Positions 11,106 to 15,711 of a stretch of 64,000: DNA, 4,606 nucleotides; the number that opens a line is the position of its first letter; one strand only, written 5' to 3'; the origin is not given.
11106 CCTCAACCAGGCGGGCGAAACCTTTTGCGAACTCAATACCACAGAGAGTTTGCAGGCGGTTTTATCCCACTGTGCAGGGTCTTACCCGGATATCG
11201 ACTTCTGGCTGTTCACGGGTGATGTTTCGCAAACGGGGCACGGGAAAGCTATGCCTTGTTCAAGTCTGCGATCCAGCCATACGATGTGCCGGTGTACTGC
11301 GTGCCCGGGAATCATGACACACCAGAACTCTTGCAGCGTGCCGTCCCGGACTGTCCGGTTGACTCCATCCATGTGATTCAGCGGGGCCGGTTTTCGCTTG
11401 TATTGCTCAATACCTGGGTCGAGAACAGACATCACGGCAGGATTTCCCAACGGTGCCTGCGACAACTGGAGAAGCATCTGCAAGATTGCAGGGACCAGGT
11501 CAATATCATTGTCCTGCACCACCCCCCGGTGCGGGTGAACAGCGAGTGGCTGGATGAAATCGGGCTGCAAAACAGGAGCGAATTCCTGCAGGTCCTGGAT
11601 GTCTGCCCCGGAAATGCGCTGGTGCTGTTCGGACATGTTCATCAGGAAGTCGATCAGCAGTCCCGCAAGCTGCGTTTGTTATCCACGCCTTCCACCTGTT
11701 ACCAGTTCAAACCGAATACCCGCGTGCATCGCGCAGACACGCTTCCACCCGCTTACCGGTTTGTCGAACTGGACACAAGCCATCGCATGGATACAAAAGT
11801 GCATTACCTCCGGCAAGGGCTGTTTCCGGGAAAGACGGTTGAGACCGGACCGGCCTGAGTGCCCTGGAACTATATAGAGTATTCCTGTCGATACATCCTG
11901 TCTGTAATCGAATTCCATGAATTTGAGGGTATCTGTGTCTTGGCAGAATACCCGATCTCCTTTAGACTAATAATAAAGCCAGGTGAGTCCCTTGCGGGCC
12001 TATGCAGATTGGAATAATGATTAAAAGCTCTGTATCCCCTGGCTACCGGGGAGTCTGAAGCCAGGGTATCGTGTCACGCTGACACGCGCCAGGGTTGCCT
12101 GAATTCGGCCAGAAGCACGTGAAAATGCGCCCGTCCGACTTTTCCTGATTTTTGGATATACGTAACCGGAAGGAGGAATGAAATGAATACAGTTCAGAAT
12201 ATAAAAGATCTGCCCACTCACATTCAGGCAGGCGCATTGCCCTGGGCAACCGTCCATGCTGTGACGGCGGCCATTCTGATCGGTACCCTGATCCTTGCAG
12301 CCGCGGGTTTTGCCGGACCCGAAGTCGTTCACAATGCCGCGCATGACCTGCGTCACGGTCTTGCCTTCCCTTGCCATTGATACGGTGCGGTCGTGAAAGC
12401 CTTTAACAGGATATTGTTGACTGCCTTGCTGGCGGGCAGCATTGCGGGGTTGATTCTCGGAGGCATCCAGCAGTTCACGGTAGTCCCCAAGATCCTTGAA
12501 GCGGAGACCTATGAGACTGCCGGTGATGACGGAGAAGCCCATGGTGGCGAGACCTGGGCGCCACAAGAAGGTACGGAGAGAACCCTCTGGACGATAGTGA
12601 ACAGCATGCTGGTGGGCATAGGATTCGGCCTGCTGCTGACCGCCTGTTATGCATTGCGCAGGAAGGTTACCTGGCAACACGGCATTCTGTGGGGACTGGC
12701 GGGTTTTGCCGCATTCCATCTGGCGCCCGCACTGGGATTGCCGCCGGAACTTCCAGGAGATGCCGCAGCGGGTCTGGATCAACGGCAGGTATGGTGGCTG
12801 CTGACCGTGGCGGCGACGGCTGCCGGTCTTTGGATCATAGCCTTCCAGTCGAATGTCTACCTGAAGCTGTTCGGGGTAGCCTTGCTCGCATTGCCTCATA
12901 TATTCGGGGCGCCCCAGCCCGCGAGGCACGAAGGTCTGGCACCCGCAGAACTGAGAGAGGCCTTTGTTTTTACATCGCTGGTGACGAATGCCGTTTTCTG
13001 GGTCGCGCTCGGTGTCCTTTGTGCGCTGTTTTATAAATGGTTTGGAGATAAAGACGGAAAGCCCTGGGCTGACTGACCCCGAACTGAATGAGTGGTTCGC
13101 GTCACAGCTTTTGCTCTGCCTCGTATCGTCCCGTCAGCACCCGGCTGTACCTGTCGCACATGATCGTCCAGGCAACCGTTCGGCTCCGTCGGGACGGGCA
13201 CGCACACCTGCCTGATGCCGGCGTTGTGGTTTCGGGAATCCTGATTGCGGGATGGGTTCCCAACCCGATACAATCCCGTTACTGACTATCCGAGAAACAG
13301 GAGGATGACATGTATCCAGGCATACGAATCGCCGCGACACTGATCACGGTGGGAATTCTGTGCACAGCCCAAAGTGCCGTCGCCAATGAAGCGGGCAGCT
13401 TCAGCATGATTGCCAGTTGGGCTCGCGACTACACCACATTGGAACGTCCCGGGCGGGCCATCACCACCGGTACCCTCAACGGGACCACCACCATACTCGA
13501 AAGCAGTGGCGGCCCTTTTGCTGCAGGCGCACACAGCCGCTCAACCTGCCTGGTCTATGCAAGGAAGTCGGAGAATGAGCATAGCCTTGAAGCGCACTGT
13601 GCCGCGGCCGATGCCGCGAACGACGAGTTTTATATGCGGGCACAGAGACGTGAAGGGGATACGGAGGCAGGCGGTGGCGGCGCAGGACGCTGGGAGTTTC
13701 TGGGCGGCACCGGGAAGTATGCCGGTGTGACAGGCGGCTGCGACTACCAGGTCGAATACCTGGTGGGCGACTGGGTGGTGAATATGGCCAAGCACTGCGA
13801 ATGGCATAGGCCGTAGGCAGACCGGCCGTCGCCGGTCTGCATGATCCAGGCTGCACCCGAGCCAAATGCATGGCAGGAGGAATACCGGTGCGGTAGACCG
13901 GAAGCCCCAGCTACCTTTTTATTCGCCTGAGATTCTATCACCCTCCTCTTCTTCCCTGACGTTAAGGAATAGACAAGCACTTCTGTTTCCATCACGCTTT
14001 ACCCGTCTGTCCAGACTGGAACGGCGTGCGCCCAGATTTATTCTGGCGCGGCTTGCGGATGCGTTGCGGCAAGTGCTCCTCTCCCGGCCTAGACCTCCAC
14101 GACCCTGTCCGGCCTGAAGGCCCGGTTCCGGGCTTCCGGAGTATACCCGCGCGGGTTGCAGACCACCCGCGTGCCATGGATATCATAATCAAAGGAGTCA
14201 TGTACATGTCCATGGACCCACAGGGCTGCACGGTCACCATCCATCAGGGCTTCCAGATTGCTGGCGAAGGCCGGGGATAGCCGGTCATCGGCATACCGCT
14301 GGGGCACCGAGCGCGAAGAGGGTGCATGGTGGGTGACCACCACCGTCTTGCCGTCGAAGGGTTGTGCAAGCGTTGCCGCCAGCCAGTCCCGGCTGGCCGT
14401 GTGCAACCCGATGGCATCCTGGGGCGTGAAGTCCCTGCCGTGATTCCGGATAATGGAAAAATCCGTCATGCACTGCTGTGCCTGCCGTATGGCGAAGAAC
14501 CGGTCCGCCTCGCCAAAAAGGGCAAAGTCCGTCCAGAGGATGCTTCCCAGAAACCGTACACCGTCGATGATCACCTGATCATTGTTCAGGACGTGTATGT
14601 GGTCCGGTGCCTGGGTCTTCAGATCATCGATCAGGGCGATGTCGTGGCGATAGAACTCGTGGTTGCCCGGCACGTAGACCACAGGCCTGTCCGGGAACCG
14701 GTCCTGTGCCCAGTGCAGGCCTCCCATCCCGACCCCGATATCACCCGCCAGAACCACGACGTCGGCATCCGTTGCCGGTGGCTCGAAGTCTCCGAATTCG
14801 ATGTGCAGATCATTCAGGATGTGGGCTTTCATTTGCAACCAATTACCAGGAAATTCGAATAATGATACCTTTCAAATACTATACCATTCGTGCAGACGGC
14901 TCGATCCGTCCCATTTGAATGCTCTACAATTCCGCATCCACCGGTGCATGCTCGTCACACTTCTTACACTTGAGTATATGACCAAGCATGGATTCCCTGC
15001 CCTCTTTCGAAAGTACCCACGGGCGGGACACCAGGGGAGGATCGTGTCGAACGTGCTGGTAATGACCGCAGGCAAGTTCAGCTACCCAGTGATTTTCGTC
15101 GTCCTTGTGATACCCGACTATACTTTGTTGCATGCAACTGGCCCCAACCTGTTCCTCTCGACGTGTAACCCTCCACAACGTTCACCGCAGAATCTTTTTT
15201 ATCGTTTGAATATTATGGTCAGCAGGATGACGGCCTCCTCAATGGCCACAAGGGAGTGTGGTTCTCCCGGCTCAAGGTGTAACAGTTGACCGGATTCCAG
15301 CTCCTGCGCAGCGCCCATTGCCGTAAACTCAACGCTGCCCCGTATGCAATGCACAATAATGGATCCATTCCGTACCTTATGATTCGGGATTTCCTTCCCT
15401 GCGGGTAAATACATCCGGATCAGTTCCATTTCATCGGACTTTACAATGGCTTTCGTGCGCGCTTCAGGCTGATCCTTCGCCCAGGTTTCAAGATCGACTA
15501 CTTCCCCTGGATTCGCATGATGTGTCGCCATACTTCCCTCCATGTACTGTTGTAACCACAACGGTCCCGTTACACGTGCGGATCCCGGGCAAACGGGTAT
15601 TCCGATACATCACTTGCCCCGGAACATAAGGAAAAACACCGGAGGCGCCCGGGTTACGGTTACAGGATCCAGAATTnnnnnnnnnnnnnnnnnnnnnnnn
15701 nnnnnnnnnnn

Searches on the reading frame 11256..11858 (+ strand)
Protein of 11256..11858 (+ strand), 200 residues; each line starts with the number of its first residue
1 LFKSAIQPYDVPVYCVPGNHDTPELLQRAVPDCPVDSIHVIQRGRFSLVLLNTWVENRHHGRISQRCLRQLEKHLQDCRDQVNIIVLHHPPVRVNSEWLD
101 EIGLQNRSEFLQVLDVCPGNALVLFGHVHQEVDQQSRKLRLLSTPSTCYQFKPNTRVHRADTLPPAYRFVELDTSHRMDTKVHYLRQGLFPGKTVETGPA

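Call 42: search_protein_families(library=pfam, proteins=[window:11256-11858:+], max_evalue=0.001)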
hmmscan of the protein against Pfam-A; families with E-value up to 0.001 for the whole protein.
window:11256-11858:+ (200 aa): 2 families
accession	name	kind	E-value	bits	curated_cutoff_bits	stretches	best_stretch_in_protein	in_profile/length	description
PF00149.33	Metallophos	-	3.1e-06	28.2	21.5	1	8-130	59-190/191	Calcineurin-like phosphoesterase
PF12850.12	Metallophos_2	-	7.5e-05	23.2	27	1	10-148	49-136/154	Calcineurin-like phosphoesterase superfamily domain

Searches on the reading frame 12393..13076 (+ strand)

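Call 42: search_protein_families(library=pfam, proteins=[window:12393-13076:+], max_evalue=0.001)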
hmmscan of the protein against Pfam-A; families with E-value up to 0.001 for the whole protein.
window:12393-13076:+ (227 aa): 1 family
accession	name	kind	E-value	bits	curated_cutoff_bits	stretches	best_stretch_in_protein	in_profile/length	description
PF09490.15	CbtA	-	1.8e-52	179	30.7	1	4-214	1-238/239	Probable cobalt transporter subunit (CbtA)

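Call 48: search_protein_families(library=ncbifam, proteins=[window:12393-13076:+], max_evalue=0.001)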
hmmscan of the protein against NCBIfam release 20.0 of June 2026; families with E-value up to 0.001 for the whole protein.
window:12393-13076:+ (227 aa): 1 family
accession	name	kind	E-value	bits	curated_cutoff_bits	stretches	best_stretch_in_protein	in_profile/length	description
TIGR02458.1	CbtA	hypoth_equivalog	3.8e-69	232.7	182.9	1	4-215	2-229/230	cobalt transporter subunit CbtA (proposed)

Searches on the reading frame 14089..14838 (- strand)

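Call 42: search_protein_families(library=pfam, proteins=[window:14089-14838:-], max_evalue=0.001)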
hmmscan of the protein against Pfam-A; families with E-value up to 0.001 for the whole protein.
window:14089-14838:- (249 aa): 2 families
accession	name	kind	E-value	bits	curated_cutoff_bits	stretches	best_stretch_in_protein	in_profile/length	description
PF00149.33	Metallophos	-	5.2e-10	40.5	21.5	1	7-214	5-190/191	Calcineurin-like phosphoesterase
PF12850.12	Metallophos_2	-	6.3e-05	23.5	27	0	22-229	23-132/154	Calcineurin-like phosphoesterase superfamily domain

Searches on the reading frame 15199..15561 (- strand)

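Call 42: search_protein_families(library=pfam, proteins=[window:15199-15561:-], max_evalue=0.001)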
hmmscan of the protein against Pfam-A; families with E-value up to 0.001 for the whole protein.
window:15199-15561:- (120 aa): 2 families
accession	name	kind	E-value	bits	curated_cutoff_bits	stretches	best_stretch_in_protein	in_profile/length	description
PF07883.17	Cupin_2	-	8.5e-08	32.2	27.2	1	50-115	3-68/70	Cupin domain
PF02311.25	AraC_binding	-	9.6e-06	25.8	21.1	1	63-109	20-66/135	AraC-like ligand binding domain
